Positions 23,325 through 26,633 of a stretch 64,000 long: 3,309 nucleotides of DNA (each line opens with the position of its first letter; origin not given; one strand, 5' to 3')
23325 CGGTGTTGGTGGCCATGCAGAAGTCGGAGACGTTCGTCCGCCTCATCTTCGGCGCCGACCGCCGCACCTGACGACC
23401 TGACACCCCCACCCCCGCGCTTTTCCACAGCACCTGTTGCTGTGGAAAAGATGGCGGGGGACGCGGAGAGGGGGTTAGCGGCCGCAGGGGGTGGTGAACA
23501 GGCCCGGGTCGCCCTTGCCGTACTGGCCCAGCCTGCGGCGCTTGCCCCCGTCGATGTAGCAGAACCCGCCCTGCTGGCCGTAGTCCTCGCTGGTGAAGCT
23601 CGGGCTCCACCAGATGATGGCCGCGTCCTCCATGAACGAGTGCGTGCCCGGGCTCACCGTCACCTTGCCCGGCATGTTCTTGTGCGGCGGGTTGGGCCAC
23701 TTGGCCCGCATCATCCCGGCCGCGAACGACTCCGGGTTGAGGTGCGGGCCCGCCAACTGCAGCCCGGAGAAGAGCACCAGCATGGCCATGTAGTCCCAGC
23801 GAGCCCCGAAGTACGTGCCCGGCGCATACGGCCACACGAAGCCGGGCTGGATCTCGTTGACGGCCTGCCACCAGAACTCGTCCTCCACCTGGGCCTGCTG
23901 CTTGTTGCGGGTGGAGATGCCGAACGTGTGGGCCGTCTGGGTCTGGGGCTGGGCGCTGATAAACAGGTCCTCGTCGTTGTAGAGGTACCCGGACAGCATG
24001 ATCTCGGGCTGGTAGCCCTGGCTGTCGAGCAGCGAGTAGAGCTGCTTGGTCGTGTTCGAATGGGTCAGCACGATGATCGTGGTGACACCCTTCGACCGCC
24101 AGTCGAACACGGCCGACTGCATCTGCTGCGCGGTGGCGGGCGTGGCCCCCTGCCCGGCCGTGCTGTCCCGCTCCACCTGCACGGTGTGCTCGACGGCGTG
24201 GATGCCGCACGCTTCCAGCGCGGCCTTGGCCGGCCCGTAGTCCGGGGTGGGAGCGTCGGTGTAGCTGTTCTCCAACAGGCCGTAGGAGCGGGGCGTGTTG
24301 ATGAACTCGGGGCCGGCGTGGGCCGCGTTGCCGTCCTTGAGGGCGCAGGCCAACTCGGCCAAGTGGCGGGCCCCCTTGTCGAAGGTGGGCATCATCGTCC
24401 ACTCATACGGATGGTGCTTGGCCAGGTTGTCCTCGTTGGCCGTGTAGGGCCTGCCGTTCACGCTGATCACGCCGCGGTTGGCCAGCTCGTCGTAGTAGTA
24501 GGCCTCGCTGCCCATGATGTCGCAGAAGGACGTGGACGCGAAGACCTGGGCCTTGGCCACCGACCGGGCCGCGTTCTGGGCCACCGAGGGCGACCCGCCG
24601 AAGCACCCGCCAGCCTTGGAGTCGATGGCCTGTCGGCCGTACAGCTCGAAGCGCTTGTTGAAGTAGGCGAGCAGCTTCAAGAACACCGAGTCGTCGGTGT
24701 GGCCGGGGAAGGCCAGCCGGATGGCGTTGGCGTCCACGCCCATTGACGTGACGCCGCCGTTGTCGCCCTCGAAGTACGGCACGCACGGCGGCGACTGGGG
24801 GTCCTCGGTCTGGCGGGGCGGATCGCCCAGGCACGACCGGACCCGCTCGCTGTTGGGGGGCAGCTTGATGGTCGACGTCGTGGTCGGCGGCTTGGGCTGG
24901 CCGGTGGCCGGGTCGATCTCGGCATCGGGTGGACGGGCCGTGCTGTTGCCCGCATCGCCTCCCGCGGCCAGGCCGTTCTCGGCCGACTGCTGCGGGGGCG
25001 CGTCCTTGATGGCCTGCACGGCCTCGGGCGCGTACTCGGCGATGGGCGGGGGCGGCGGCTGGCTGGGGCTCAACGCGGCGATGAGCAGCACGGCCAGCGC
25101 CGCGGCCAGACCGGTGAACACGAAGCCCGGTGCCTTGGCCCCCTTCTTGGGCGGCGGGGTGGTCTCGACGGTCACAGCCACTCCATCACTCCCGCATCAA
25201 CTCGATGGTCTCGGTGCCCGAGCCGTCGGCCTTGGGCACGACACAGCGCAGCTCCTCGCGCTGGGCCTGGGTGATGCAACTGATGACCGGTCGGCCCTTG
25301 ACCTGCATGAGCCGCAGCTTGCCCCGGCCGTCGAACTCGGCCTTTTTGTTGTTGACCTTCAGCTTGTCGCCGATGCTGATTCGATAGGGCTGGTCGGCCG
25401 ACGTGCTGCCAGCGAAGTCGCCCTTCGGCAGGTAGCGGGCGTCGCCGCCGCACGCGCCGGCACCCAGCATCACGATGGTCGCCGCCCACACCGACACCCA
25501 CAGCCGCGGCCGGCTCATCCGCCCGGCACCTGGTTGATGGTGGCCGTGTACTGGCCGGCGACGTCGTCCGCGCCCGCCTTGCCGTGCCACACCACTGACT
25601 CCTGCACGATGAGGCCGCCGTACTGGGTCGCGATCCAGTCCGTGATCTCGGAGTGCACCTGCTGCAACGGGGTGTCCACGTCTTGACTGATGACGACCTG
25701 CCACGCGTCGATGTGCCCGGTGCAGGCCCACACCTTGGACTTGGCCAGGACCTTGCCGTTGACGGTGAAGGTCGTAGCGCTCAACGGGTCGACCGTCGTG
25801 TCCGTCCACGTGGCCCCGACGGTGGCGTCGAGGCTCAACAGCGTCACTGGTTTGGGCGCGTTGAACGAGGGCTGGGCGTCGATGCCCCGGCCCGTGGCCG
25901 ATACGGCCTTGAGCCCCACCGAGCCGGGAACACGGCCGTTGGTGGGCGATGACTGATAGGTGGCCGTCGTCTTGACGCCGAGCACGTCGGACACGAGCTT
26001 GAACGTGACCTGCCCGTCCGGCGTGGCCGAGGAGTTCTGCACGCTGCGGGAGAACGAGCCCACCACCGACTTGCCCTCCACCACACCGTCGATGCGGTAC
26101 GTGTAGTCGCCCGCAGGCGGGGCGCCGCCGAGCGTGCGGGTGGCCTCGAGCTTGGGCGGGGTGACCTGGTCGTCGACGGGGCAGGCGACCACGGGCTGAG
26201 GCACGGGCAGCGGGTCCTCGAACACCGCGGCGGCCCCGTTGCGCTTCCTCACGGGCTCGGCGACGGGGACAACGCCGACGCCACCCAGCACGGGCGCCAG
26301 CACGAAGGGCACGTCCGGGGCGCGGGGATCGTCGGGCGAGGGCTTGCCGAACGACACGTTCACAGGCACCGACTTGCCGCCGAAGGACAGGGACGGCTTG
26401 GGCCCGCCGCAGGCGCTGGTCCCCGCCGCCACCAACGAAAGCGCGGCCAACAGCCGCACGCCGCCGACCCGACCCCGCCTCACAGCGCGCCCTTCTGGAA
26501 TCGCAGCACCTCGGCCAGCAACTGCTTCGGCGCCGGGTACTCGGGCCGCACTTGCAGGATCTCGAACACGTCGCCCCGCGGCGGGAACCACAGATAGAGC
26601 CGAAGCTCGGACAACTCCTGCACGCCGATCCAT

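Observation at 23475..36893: Eight-gene translationally coupled operon joining a HAAT-type ABC transporter to a MoxR/DUF58/transglutaminase-like module and lipoproteins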

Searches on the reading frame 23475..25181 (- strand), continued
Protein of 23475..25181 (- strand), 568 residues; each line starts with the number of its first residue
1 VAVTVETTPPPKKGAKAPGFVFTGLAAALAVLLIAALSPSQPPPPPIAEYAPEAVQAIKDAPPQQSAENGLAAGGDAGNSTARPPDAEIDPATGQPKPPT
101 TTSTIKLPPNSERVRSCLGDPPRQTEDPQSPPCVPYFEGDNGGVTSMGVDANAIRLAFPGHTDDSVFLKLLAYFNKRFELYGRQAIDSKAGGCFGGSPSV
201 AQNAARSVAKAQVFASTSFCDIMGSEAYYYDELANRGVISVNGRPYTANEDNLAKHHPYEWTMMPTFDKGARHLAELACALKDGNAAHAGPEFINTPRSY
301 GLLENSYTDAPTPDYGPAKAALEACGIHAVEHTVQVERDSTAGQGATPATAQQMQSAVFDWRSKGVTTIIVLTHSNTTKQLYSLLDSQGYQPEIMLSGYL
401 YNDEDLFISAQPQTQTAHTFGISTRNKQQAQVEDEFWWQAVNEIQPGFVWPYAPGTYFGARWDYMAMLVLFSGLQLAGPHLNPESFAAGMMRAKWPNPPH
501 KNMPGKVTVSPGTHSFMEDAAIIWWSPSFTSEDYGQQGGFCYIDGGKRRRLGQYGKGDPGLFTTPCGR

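Call 53: search_protein_families(library=pfam, alignment_id=A4, max_evalue=0.00001)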
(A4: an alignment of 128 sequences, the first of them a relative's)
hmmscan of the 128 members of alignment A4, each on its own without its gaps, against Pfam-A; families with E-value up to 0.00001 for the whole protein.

A. member 1, L006:15662-16741:- (360 aa): 2 families
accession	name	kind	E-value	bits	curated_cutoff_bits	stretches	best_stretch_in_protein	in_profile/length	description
PF12679.13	ABC2_membrane_2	-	1.7e-11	44.3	27.2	1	161-358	74-283/283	ABC-2 family transporter protein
PF12698.13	ABC2_membrane_3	-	1.5e-09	37.9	31.6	1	157-289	162-287/347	ABC-2 family transporter protein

B. families by the number of members that match (of 128 scanned): 70 families (the first 25 are shown)
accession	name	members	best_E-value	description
PF05721.19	PhyH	6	2.4e-42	Phytanoyl-CoA dioxygenase (PhyH)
PF17389.8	Bac_rhamnosid6H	5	2e-107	Bacterial alpha-L-rhamnosidase 6 hairpin glycosidase domain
PF17390.7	Bac_rhamnosid_C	5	2.4e-17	Bacterial alpha-L-rhamnosidase C-terminal domain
PF13810.12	DUF4185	5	8.8e-14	Domain of unknown function (DUF4185)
PF00440.29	TetR_N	5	5.1e-12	Bacterial regulatory proteins, tetR family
PF00128.31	Alpha-amylase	4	4.6e-120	Alpha amylase, catalytic domain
PF13378.12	MR_MLE_C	4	7.4e-66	Enolase C-terminal domain-like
PF00496.27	SBP_bac_5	4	1.5e-52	Bacterial extracellular solute-binding proteins, family 5 Middle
PF17932.6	TetR_C_24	4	3.6e-23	Tetracyclin repressor-like, C-terminal domain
PF00392.27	GntR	4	1.1e-21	Bacterial regulatory proteins, gntR family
PF08531.16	Bac_rhamnosid_N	3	2.3e-50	Alpha-L-rhamnosidase N-terminal domain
PF25788.1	Ig_Rha78A_N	3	1.9e-37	Rha78A-like, N-terminal immunoglobulin domain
PF07702.18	UTRA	3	5.7e-34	UTRA domain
PF05592.18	Bac_rhamnosid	3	3.3e-32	Bacterial alpha-L-rhamnosidase concanavalin-like domain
PF02746.21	MR_MLE_N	3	4.2e-20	Mandelate racemase / muconate lactonizing enzyme, N-terminal domain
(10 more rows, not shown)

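Call 64: search_protein_families(library=padloc, proteins=[window:23475-25181:-], max_evalue=0.001)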
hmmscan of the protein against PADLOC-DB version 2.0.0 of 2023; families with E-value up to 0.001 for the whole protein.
window:23475-25181:- (568 aa): 0 families

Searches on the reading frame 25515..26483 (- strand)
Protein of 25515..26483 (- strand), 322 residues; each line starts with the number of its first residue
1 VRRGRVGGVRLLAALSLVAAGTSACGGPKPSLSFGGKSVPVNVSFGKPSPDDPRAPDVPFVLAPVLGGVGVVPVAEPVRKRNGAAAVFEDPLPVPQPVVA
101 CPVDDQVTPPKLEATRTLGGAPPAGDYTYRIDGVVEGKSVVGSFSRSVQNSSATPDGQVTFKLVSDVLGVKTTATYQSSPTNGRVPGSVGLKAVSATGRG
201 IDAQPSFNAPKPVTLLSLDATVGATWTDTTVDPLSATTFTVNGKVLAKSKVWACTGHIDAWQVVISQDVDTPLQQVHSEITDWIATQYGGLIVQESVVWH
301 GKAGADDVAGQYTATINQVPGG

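Call 4: search_protein_families(library=pfam, proteins=[window:25515-26483:-], max_evalue=0.01)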
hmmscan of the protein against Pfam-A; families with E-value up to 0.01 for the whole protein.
window:25515-26483:- (322 aa): 0 families

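Call 5: search_protein_families(library=ncbifam, proteins=[window:25515-26483:-], max_evalue=0.01)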
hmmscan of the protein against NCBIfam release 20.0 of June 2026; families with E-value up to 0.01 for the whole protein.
window:25515-26483:- (322 aa): 0 families

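Call 6: find_encoding_contigs(protein=window:25515-26483:-, flank=10000, max_places=6)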
Protein window:25515-26483:- (322 aa): 1 contig read that carries it; 1 place shown.
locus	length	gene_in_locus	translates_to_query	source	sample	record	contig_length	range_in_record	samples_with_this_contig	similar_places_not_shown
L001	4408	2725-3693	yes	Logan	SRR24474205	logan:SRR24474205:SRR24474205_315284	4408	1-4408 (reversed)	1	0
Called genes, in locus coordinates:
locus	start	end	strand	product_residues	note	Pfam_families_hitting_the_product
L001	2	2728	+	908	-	?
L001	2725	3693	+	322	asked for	-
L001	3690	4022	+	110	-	-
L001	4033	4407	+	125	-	?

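Call 17: find_homologous_proteins(query=window:25515-26483:-)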
Query window:25515-26483:- (322 aa): 17 proteins with E <= 0.001 among 8000 candidates.
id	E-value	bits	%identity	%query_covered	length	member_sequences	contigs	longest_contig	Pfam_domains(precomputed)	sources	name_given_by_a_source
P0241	2.9e-195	666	98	97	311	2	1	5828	-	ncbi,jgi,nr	ncbi:MAG: hypothetical protein QOI20_1469, partial [Acidimicrobiaceae bacterium]|jgi:hypothetical pr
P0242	5.9e-105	369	60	95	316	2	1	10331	-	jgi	-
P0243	1.1e-104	368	59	97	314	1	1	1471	-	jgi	jgi:hypothetical protein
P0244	1.7e-100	354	56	99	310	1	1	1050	-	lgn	-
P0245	9.6e-100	352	57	92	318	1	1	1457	-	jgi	jgi:hypothetical protein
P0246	2.9e-95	337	55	96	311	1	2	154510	-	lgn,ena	-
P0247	3.8e-95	337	55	100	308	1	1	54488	-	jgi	jgi:hypothetical protein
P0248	2.4e-94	334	55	100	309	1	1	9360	-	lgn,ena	-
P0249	1.6e-89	318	52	97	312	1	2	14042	-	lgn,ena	-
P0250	1.1e-86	309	51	100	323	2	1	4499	-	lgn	-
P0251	9.7e-75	270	48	93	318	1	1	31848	-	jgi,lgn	jgi:hypothetical protein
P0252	8.0e-74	267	47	92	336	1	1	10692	-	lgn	-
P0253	1.3e-70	256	45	96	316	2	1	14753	-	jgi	jgi:hypothetical protein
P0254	6.3e-70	254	47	93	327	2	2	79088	-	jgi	jgi:hypothetical protein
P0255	9.1e-67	244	44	97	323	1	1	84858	-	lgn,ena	-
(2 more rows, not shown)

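Call 29: predict_structure(alignment_id=A2)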
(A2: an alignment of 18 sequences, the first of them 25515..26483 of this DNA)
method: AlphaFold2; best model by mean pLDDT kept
length: 322 residues; sequences in the alignment: 18
mean_pLDDT: 78.4   pTM: 0.74
mean pLDDT of the five models: 78.4, 76.2, 75.5, 73.5, 68.3
residues with pLDDT >= 90: 151; 70-90: 74; 50-70: 37; < 50: 60
segments of 3 or more residues with pLDDT < 50: 1-47, 80-90
pLDDT, mean of each block of 10 residues (from residue 1): 40 41 40 38 46 61 85 68 43 60 67 90 95 87 94 95 91 96 91 84 73 90 92 90 94 91 96 93 97 97 89 94 78
secondary structure, 60 per line:
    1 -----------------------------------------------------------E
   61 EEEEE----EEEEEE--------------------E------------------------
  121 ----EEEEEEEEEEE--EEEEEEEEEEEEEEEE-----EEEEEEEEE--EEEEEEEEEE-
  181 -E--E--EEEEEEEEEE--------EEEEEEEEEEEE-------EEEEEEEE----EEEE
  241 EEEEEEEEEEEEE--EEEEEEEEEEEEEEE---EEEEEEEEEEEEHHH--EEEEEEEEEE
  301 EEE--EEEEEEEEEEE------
elements in order: E60-65 E70-75 E125-135 E138-153 E159-167 E170-179 E188-197 E206-217 E225-232 E237-253 E256-270 E274-285 E291-303 E306-316

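Call 32: fold_search(model_id=the predicted structure, library=pdb)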
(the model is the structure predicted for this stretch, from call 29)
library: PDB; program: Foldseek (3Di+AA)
matches with E <= 10: 857; with E <= 0.001: 3
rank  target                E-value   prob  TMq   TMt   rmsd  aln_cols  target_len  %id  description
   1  4fvs_A                1.2e-04  1.00  0.36  0.49   8.2       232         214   11  Crystal structure of a putative lipoprotein (BDI_3050) from Parabacteroides distasonis ATCC 8503 at 2.70 A resolution (released 2012-07-25)
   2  3fzx                  2.4e-04  1.00  0.36  0.51   9.7       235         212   11  CRYSTAL STRUCTURE OF A PUTATIVE EXPORTED PROTEIN WITH YMCC-LIKE FOLD (BF2203) FROM BACTEROIDES FRAGILIS NCTC 9343 AT 2.2 (released 2009-02-03)
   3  4fvs_E                5.0e-04  1.00  0.34  0.47   8.0       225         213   10  Crystal structure of a putative lipoprotein (BDI_3050) from Parabacteroides distasonis ATCC 8503 at 2.70 A resolution (released 2012-07-25)
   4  2in5_A                2.9e-03  1.00  0.27  0.39   8.6       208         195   10  Crystal Structure of the hypothetical lipoprotein YmcC from Escherichia coli (K12), Northeast Structural Genomics targ (released 2006-11-07)
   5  2in5_B                4.3e-03  0.97  0.26  0.37   9.6       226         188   13  Crystal Structure of the hypothetical lipoprotein YmcC from Escherichia coli (K12), Northeast Structural Genomics targ (released 2006-11-07)
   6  3rwx                  2.4e-02  0.14  0.11  0.14  22.4       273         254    8  Crystal structure of a putative outer membrane protein (BF2706) from Bacteroides fragilis NCTC 9343 at 2.40 A resolution (released 2011-06-08)
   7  6le0_D                8.3e-02  0.14  0.12  0.18  18.8       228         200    9  A nonspecific heme-binding cyclase catalyzes [4 + 2] cycloaddition during neoabyssomicin biosynthesis (released 2020-11-25)
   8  6le0_A                1.2e-01  0.16  0.12  0.17  17.1       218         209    6  A nonspecific heme-binding cyclase catalyzes [4 + 2] cycloaddition during neoabyssomicin biosynthesis (released 2020-11-25)
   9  3rqb_A                1.2e-01  0.08  0.12  0.14  19.8       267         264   10  Crystal Structure of Conserved Protein of Unknown Function with Hot dog Fold from Alicyclobacillus acidocaldarius (released 2011-05-18)
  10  8xjc_A                1.3e-01  0.25  0.18  0.20  19.5       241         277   10  a novel haemophore of of Riemerella anatipestifer (released 2025-06-25)
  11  1r0u                  1.3e-01  0.28  0.16  0.28  13.1       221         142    7  Crystal structure of ywiB protein from Bacillus subtilis (released 2003-12-30)
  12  3rqb_B                1.4e-01  0.08  0.12  0.14  19.0       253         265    9  Crystal Structure of Conserved Protein of Unknown Function with Hot dog Fold from Alicyclobacillus acidocaldarius (released 2011-05-18)
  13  5h7y_A                1.5e-01  0.04  0.09  0.10  22.0       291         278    6  Structure of immunity protein TplEi of T6SS from Pseudomonas aeruginosa complexed with "L" peptide (released 2017-10-04)
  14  2own_B                1.6e-01  0.09  0.13  0.15  19.6       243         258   10  Crystal structure of oleoyl thioesterase (putative) (NP_784467.1) from Lactobacillus plantarum at 2.00 A resolution (released 2007-02-27)
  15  6ymn_AAA              1.8e-01  0.13  0.12  0.17  18.2       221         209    8  Crystal structure of the Diels Alderase AbmU from Streptomyces koyangensis (released 2021-04-21)
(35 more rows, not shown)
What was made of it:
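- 25515..26483 (-): g6: 322-aa lipoprotein with a conserved N-terminal motif, a Pro-rich linker and an all-beta domain. Model pLDDT 78, with a weak YmcC-like fold match (E 1e-4, TM about 0.5; calls 29, 32).
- g6 weakly resembles YmcC-like envelope lipoproteins (call 32).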

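Call 41: search_protein_families(library=pfam, proteins=[window:25515-26483:-], max_evalue=5)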
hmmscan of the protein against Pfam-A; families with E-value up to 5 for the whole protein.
window:25515-26483:- (322 aa): 0 families
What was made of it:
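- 25515..26483 (-): No Pfam hit (calls 4, 41).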

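Call 64: search_protein_families(library=padloc, proteins=[window:25515-26483:-], max_evalue=0.001)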
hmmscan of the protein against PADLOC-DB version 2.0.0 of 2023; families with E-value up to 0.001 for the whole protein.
window:25515-26483:- (322 aa): 0 families
